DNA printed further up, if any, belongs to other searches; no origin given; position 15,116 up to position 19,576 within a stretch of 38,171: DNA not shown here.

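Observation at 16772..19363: Tandem condensation domains that both lack the second His of HHxxxDG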

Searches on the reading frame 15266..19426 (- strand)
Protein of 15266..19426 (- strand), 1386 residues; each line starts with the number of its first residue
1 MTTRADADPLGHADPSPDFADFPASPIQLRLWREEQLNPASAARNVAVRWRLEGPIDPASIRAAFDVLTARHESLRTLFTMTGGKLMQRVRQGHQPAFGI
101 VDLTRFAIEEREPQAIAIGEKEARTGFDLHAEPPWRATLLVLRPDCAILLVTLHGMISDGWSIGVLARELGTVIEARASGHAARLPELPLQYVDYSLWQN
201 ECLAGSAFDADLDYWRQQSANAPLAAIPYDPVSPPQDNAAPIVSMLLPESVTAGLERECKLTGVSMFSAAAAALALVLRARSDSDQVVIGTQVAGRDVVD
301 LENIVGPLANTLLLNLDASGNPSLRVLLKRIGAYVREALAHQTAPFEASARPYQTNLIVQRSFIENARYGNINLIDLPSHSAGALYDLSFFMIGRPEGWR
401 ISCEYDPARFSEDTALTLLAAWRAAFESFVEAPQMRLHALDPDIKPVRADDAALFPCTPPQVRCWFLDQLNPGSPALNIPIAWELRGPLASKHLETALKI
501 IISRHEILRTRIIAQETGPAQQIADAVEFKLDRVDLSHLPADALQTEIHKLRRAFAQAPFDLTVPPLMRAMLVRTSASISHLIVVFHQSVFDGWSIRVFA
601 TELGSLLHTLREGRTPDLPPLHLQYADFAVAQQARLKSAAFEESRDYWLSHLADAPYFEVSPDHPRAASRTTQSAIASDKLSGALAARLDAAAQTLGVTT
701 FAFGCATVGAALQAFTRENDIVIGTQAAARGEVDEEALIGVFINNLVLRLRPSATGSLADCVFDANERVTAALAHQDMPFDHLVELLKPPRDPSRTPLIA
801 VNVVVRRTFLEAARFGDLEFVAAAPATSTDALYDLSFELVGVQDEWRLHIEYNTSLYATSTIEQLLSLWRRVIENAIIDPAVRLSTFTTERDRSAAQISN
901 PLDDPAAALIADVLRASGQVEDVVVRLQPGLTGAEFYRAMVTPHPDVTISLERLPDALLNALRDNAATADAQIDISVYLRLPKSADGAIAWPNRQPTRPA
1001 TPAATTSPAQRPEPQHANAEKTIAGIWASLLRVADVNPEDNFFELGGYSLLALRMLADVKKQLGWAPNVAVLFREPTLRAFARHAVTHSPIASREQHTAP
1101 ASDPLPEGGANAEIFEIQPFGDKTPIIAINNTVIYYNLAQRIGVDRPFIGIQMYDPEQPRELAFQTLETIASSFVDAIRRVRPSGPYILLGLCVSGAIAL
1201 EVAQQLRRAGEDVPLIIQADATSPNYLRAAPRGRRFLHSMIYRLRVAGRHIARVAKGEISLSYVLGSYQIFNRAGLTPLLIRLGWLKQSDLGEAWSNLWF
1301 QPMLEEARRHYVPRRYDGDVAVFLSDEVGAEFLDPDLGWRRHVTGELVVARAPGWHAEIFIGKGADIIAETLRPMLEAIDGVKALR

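Call 5: search_protein_families(library=pfam, proteins=[window:15266-19426:-], max_evalue=0.01)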
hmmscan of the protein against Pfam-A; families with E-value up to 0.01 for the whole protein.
window:15266-19426:- (1386 aa): 3 families
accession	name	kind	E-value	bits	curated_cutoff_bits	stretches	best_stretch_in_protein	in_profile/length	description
PF00668.25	Condensation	-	2.6e-148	494.9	30.6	2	456-898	6-455/456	Condensation domain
PF00975.26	Thioesterase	-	8.3e-13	49.5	26.4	1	1134-1226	15-107/226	Thioesterase domain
PF00550.31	PP-binding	-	9.9e-13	48.6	20.8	1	1022-1084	2-66/67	Phosphopantetheine attachment site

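Call 10: find_homologous_proteins(query=window:15266-19426:-)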
Query window:15266-19426:- (1386 aa): 1395 proteins with E <= 0.001 among 8000 candidates; the best 120 are listed.
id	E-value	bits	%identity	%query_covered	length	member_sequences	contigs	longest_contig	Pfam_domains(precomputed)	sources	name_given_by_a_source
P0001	0.0e+0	3113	100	100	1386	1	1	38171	PF00668.26,PF00550.32,PF00975.27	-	-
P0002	0.0e+0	1539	54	100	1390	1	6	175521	PF00668.26,PF00550.32,PF13193.13,PF00975.27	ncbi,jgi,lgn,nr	ncbi:MAG: condensation domain-containing protein [Alphaproteobacteria bacterium]|nr:condensation dom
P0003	1.4e-218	747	34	63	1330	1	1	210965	PF00668.26,PF00550.32,PF00975.27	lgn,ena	-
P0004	3.2e-212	726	33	31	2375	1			PF00668.26,PF00550.32,PF00501.35,PF13193.13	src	-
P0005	3.6e-204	699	39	68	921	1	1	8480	PF00668.26,PF00550.32,PF13193.13,PF00975.27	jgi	jgi:thioesterase domain-containing protein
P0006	3.1e-194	666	40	68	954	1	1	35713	PF00668.26,PF00550.32,PF13193.13,PF00975.27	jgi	jgi:thioesterase domain-containing protein/acyl carrier protein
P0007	1.1e-191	658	36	63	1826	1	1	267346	PF00668.26,PF00550.32,PF00501.35,PF13193.13,PF00975.27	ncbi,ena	-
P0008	1.4e-191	657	35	63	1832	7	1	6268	PF00668.26,PF00550.32,PF00501.35,PF13193.13,PF00975.27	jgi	jgi:amino acid adenylation domain-containing protein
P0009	3.2e-191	656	35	63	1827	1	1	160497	PF00668.26,PF00550.32,PF00501.35,PF13193.13,PF00975.27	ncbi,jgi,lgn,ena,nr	ncbi:MAG TPA: amino acid adenylation domain-containing protein [Terriglobales bacterium]|nr:amino ac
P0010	1.6e-190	654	36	63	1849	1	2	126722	PF00668.26,PF00550.32,PF00501.35,PF13193.13,PF00975.27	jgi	jgi:amino acid adenylation domain-containing protein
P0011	1.5e-189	651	39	66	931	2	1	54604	PF00668.26,PF00550.32,PF13193.13,PF00975.27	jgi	jgi:thioesterase domain-containing protein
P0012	4.2e-188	646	35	63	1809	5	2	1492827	PF00668.26,PF00550.32,PF00501.35,PF13193.13,PF00975.27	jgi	jgi:amino acid adenylation domain-containing protein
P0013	8.8e-188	645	35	64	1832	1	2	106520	PF00668.26,PF00550.32,PF00501.35,PF13193.13,PF00975.27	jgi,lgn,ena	-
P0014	2.5e-187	643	35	63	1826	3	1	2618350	PF00668.26,PF00550.32,PF00501.35,PF13193.13,PF00975.27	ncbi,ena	-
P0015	3.5e-187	643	42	30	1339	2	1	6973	PF00668.26,PF00550.32,PF00501.35,PF13193.13,PF00975.27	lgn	-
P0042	6.6e-153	529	43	31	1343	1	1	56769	PF00668.26,PF00550.32,PF00501.35,PF13193.13,PF00975.27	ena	-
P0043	8.8e-153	529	36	67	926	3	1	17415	PF00668.26,PF00550.32,PF00975.27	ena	-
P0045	2.5e-152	527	44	33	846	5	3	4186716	PF00668.26,PF00550.32,PF00975.27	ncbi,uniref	ncbi:condensation domain-containing protein [Rhizobium cremeum]|uniref:condensation domain-containin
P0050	9.2e-151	522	35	66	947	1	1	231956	PF00668.26,PF00550.32,PF13193.13,PF00975.27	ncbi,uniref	ncbi:condensation domain-containing protein (plasmid) [Salipiger sp. H15]|uniref:Condensation domain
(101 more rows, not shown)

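Call 12: find_encoding_contigs(protein=P0002, flank=10000, max_places=2)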
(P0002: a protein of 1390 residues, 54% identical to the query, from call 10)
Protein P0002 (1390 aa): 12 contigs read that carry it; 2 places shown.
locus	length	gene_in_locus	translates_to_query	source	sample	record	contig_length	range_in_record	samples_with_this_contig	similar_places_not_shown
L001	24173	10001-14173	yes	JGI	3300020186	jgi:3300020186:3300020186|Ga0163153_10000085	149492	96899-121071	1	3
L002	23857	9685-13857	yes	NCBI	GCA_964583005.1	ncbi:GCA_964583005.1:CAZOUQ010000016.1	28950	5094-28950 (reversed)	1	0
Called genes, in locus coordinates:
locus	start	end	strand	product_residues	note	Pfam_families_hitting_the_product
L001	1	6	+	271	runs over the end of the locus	-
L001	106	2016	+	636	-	PF00501:AMP-binding, PF13193:AMP-binding_C, PF00550:PP-binding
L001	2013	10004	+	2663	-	PF00109:ketoacyl-synt, PF02801:Ketoacyl-synt_C, PF16197:KAsynt_C_assoc, PF22336:RhiE-like_linker, PF22621:CurL-like_PKS_C, PF00698:Acyl_transf_1, PF00550:PP-binding, PF00202:Aminotran_3, +4 more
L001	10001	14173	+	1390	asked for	PF00668:Condensation, PF13193:AMP-binding_C (weak), PF00550:PP-binding, PF00975:Thioesterase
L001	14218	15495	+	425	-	PF12740:PETase (faint), PF03403:PAF-AH_p_II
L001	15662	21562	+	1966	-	PF00551:Formyl_trans_N, PF00501:AMP-binding, PF00296:Bac_luciferase, PF00501:AMP-binding, PF08241:Methyltransf_11, PF08242:Methyltransf_12, PF13489:Methyltransf_23, PF13649:Methyltransf_25, +5 more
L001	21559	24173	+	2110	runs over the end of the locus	PF00109:ketoacyl-synt, PF02801:Ketoacyl-synt_C, PF16197:KAsynt_C_assoc, PF22336:RhiE-like_linker, PF22621:CurL-like_PKS_C, PF00698:Acyl_transf_1, PF08659:KR, PF00106:adh_short, +6 more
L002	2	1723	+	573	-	?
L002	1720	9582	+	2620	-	-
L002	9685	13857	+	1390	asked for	PF00668:Condensation, PF13193:AMP-binding_C (weak), PF00550:PP-binding, PF00975:Thioesterase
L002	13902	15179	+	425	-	PF12740:PETase (faint), PF03403:PAF-AH_p_II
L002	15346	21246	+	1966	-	PF00551:Formyl_trans_N, PF00501:AMP-binding, PF00296:Bac_luciferase, PF00501:AMP-binding, PF08241:Methyltransf_11, PF08242:Methyltransf_12, PF13489:Methyltransf_23, PF13649:Methyltransf_25, +5 more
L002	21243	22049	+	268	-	-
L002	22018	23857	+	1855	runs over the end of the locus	PF02801:Ketoacyl-synt_C, PF16197:KAsynt_C_assoc, PF22336:RhiE-like_linker, PF22621:CurL-like_PKS_C, PF00698:Acyl_transf_1, PF00106:adh_short, PF08659:KR, PF13561:adh_short_C2, +5 more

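Call 13: find_encoding_contigs(protein=P0050, flank=10000, max_places=2)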
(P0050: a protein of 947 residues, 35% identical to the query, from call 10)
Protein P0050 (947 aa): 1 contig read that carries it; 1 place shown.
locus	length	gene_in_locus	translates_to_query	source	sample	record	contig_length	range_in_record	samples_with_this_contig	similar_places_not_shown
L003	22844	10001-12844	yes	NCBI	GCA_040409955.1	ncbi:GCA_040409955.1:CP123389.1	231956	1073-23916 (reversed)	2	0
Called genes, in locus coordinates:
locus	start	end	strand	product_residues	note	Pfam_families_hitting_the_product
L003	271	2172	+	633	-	PF00501:AMP-binding, PF13193:AMP-binding_C, PF00550:PP-binding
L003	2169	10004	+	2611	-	PF00109:ketoacyl-synt, PF02801:Ketoacyl-synt_C, PF16197:KAsynt_C_assoc, PF22336:RhiE-like_linker, PF22621:CurL-like_PKS_C, PF00698:Acyl_transf_1, PF00550:PP-binding, PF00202:Aminotran_3, +4 more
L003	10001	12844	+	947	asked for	PF00668:Condensation, PF13193:AMP-binding_C (weak), PF00550:PP-binding, PF00975:Thioesterase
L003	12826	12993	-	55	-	-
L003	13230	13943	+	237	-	PF02397:Bac_transf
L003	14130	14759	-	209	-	PF00196:GerE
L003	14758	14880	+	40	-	-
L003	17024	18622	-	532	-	PF09721:Exosortase_EpsH, PF02517:Rce1-like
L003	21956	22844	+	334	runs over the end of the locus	PF03480:DctP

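Call 21: find_encoding_contigs(protein=P0045, flank=10000, max_places=1)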
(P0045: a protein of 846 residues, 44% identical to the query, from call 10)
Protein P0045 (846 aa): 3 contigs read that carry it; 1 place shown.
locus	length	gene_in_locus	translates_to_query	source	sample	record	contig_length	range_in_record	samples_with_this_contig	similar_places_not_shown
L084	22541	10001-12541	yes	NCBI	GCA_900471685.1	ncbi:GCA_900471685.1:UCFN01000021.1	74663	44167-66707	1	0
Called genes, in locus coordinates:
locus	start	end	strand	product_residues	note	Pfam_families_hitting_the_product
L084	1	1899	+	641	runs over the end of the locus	PF00501:AMP-binding, PF13193:AMP-binding_C (faint), PF00550:PP-binding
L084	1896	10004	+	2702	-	PF00109:ketoacyl-synt, PF02801:Ketoacyl-synt_C, PF16197:KAsynt_C_assoc, PF22336:RhiE-like_linker, PF22621:CurL-like_PKS_C, PF00698:Acyl_transf_1, PF00550:PP-binding, PF00202:Aminotran_3, +4 more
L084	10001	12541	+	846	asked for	PF00668:Condensation, PF00550:PP-binding, PF00975:Thioesterase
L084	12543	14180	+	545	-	PF24793:GINT1_N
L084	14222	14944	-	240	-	PF22624:AASDHPPT_N, PF01648:ACPS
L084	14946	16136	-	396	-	PF00155:Aminotran_1_2, PF01041:DegT_DnrJ_EryC1, PF01053:Cys_Met_Meta_PP (weak), PF00266:Aminotran_5 (weak)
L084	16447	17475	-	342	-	PF02615:Ldh_2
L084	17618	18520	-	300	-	PF00701:DHDPS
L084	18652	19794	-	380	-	PF01321:Creatinase_N, PF00557:Peptidase_M24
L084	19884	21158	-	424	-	PF03486:HI0933_like (faint), PF07992:Pyr_redox_2 (faint), PF01266:DAO, PF13450:NAD_binding_8 (faint)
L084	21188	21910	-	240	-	PF00392:GntR, PF07729:FCD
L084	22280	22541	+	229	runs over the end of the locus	PF00072:Response_reg, PF00196:GerE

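Call 22: find_encoding_contigs(protein=P0043, flank=10000, max_places=1)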
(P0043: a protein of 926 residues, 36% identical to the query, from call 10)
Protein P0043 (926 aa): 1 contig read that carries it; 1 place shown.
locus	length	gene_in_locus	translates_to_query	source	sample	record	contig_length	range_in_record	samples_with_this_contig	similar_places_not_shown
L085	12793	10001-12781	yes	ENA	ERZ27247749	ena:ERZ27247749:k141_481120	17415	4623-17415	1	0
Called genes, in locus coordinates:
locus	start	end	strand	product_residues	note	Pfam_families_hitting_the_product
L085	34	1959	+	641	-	PF00501:AMP-binding, PF13193:AMP-binding_C, PF00550:PP-binding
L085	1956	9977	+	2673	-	PF00109:ketoacyl-synt, PF02801:Ketoacyl-synt_C, PF16197:KAsynt_C_assoc, PF22336:RhiE-like_linker, PF22621:CurL-like_PKS_C, PF00698:Acyl_transf_1, PF00550:PP-binding, PF00202:Aminotran_3, +3 more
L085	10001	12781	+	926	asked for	PF00668:Condensation, PF00550:PP-binding, PF00975:Thioesterase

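Call 23: find_encoding_contigs(protein=P0006, flank=10000, max_places=1)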
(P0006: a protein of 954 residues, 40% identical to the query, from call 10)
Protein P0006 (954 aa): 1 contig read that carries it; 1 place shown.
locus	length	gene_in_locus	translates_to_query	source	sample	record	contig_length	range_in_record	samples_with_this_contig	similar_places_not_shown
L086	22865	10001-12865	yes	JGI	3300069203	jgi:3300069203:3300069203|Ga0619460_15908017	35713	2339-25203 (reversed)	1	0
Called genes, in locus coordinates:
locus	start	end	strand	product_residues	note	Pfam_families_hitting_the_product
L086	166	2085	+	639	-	PF00501:AMP-binding, PF13193:AMP-binding_C, PF00550:PP-binding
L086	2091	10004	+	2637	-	PF00109:ketoacyl-synt, PF02801:Ketoacyl-synt_C, PF16197:KAsynt_C_assoc, PF22336:RhiE-like_linker, PF22621:CurL-like_PKS_C, PF00698:Acyl_transf_1, PF00550:PP-binding, PF00202:Aminotran_3, +4 more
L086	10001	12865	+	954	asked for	PF00668:Condensation, PF13193:AMP-binding_C (weak), PF00550:PP-binding, PF00975:Thioesterase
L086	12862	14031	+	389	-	PF03403:PAF-AH_p_II (faint), PF01738:DLH (weak), PF12740:PETase (faint)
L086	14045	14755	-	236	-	-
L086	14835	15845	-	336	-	-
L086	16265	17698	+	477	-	PF01943:Polysacc_synt, PF13440:Polysacc_synt_3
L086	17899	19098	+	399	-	PF01757:Acyl_transf_3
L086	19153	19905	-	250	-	PF13489:Methyltransf_23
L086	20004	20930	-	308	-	PF00535:Glycos_transf_2, PF13641:Glyco_tranf_2_3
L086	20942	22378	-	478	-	PF01943:Polysacc_synt, PF13440:Polysacc_synt_3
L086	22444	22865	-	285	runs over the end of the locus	-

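Call 27: find_encoding_contigs(protein=P0009, flank=10000, max_places=1)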
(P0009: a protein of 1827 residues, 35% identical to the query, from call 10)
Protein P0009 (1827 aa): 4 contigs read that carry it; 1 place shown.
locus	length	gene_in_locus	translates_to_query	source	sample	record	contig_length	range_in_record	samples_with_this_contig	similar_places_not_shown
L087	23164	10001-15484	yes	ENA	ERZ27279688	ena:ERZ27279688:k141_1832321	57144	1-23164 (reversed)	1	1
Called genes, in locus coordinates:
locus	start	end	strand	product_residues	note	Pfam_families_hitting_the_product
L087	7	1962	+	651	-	PF00501:AMP-binding, PF13193:AMP-binding_C, PF00550:PP-binding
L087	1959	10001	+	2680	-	PF00109:ketoacyl-synt, PF02801:Ketoacyl-synt_C, PF16197:KAsynt_C_assoc, PF22336:RhiE-like_linker, PF22621:CurL-like_PKS_C, PF00698:Acyl_transf_1, PF00550:PP-binding, PF00202:Aminotran_3, +5 more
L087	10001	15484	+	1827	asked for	PF00668:Condensation, PF00501:AMP-binding, PF13193:AMP-binding_C, PF00550:PP-binding, PF00975:Thioesterase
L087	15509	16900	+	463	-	PF03403:PAF-AH_p_II (weak), PF12740:PETase (weak), PF03403:PAF-AH_p_II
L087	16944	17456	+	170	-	PF25084:LbH_EIF2B (weak), PF25087:GMPPB_C (weak), PF14602:Hexapep_2 (faint), PF00132:Hexapep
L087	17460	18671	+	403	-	PF01041:DegT_DnrJ_EryC1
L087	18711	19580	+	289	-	PF01522:Polysacc_deac_1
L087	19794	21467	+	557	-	-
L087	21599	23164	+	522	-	PF01554:MatE (weak)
